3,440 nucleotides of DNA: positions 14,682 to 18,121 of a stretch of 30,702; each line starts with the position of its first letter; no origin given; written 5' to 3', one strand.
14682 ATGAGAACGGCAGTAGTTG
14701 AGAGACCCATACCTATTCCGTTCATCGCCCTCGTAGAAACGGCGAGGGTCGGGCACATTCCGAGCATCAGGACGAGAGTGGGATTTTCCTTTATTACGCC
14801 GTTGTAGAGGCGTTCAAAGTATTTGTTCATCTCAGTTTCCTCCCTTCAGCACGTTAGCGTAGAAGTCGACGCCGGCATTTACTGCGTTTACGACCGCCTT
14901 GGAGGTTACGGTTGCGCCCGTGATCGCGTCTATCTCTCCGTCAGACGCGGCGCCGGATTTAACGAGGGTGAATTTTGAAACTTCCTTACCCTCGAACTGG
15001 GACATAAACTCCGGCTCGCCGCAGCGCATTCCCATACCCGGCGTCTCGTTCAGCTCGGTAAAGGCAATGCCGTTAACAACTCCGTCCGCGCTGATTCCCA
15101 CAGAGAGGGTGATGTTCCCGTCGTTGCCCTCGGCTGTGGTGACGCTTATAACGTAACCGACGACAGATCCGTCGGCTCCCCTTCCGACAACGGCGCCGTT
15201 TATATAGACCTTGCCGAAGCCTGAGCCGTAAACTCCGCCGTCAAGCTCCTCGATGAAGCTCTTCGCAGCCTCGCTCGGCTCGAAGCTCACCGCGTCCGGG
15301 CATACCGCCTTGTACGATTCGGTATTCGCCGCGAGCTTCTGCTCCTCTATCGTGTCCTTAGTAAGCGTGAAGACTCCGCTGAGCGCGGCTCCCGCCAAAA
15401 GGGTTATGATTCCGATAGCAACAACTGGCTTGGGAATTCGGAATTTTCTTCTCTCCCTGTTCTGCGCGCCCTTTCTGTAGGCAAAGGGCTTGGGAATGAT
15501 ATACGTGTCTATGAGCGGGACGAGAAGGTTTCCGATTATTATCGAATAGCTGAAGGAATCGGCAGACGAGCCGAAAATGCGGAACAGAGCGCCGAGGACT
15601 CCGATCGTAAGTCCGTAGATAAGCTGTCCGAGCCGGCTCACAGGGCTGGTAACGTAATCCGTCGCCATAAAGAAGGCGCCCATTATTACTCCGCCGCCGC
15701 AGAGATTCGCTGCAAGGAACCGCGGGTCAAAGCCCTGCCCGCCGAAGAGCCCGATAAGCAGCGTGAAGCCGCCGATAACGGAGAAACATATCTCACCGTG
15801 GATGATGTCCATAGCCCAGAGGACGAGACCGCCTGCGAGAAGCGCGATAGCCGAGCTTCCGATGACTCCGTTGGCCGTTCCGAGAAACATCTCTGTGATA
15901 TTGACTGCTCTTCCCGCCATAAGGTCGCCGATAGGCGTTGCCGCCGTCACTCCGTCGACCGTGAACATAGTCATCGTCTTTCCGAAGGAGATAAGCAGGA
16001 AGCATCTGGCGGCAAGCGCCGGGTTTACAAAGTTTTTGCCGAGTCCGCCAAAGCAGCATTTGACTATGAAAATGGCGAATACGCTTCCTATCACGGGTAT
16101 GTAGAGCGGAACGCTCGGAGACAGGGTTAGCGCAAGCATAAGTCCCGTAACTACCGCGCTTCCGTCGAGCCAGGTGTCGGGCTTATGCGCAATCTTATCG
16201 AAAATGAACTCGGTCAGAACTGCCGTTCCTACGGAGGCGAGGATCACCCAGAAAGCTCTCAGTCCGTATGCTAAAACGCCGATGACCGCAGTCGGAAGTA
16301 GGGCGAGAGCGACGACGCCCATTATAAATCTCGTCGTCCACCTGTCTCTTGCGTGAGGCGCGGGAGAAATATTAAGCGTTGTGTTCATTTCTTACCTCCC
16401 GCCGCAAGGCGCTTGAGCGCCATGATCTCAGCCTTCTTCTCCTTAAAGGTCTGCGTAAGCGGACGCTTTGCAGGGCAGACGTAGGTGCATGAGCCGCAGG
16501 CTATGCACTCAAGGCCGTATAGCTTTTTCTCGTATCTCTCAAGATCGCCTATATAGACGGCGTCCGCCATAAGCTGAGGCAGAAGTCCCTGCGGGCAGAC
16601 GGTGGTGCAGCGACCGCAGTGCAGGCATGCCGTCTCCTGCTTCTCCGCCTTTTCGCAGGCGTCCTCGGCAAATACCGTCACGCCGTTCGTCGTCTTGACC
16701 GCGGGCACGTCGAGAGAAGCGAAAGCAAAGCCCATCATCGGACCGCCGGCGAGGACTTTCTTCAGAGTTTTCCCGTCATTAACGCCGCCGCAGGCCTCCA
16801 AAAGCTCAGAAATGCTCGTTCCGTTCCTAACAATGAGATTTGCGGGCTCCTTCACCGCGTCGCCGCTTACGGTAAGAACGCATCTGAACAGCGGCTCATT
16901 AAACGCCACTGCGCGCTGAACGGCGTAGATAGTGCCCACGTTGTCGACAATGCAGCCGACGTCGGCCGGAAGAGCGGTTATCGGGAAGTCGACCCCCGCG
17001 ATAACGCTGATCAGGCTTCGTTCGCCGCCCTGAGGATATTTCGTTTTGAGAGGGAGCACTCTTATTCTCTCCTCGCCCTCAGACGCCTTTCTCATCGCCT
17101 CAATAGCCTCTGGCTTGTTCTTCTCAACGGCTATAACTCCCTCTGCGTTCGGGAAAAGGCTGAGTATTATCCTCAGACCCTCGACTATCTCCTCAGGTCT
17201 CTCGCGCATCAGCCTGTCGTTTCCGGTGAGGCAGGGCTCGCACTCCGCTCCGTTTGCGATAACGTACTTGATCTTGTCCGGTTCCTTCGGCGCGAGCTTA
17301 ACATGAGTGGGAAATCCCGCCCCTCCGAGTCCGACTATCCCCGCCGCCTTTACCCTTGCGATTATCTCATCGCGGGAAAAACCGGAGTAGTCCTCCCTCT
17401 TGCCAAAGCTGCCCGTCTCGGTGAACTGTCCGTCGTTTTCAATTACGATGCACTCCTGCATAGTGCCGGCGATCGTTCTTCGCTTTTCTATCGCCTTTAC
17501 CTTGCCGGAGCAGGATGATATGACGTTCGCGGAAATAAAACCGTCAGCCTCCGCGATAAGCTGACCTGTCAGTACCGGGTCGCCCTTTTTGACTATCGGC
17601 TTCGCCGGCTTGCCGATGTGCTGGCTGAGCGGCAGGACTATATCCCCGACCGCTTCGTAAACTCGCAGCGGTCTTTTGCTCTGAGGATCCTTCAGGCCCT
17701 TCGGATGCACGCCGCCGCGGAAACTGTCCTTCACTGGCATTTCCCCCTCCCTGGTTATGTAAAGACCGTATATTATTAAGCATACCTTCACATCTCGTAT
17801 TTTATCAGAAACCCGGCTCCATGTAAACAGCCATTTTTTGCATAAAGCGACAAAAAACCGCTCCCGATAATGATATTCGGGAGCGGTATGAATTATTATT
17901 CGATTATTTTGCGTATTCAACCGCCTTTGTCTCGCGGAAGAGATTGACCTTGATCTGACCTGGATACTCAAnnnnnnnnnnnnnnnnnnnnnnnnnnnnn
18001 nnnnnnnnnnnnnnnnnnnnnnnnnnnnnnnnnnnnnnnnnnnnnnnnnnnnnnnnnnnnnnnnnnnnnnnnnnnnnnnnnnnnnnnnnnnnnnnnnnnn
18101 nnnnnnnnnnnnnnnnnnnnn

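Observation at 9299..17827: Candidate new respiratory module: an Rnf complex operon that continues into NrfA nitrite reductase and its maturation genes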

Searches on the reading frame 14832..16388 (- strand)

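Call 3: search_protein_families(library=pfam, proteins=[window:14832-16388:-])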
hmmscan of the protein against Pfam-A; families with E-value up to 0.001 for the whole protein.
window:14832-16388:- (518 aa): 2 families
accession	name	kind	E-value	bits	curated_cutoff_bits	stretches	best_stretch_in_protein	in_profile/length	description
PF03116.20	NQR2_RnfD_RnfE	-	1.8e-92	310.3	27.7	1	7-302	2-295/296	NQR2, RnfD, RnfE family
PF04205.19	FMN_bind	-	8.7e-17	62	22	1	421-507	1-76/77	FMN-binding domain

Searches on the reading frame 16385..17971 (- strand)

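Call 3: search_protein_families(library=pfam, proteins=[window:16385-17971:-])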
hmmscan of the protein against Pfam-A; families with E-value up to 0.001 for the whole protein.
window:16385-17971:- (528 aa): 17 families
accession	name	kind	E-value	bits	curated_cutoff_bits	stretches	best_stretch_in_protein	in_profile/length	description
PF01512.22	Complex1_51K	-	2.9e-51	173.7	31.2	1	207-352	1-149/150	Nuo51 FMN-binding domain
PF13375.12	RnfC_N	-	2e-34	118.1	25.6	1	83-182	2-101/101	RnfC Barrel sandwich hybrid domain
PF10531.15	SLBB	-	4.8e-12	46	27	1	366-416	2-55/55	SLBB domain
PF13237.11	Fer4_10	-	5.7e-09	36.2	25.5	1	444-500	4-53/53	4Fe-4S dicluster domain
PF12838.12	Fer4_7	-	3.4e-08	34.3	27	1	436-462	25-51/52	4Fe-4S dicluster domain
PF13183.11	Fer4_8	-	9e-08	33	27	0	442-463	47-68/68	4Fe-4S dicluster domain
PF13534.11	Fer4_17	-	2.1e-07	31.8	22.2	1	448-501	1-58/61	4Fe-4S dicluster domain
PF12837.12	Fer4_6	-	5e-07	29.8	25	1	443-462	3-22/24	4Fe-4S binding domain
PF00037.32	Fer4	-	1.7e-06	28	21.1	0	446-462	5-21/24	4Fe-4S binding domain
PF12797.12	Fer4_2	-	2.8e-06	27.4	24.5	0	447-460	8-21/22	4Fe-4S binding domain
PF13187.11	Fer4_9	-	3e-06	27.6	27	0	441-462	29-50/52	4Fe-4S dicluster domain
PF14697.11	Fer4_21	-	1.8e-05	25.2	35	1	445-501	4-53/59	4Fe-4S dicluster domain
PF12800.12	Fer4_4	-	0.00012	22.5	24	0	448-462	3-17/17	4Fe-4S binding domain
PF17179.9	Fer4_22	-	0.00016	22.9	27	0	488-502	1-15/95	4Fe-4S dicluster domain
PF13746.11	Fer4_18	-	0.0005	20.7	27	0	437-462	49-74/114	4Fe-4S dicluster domain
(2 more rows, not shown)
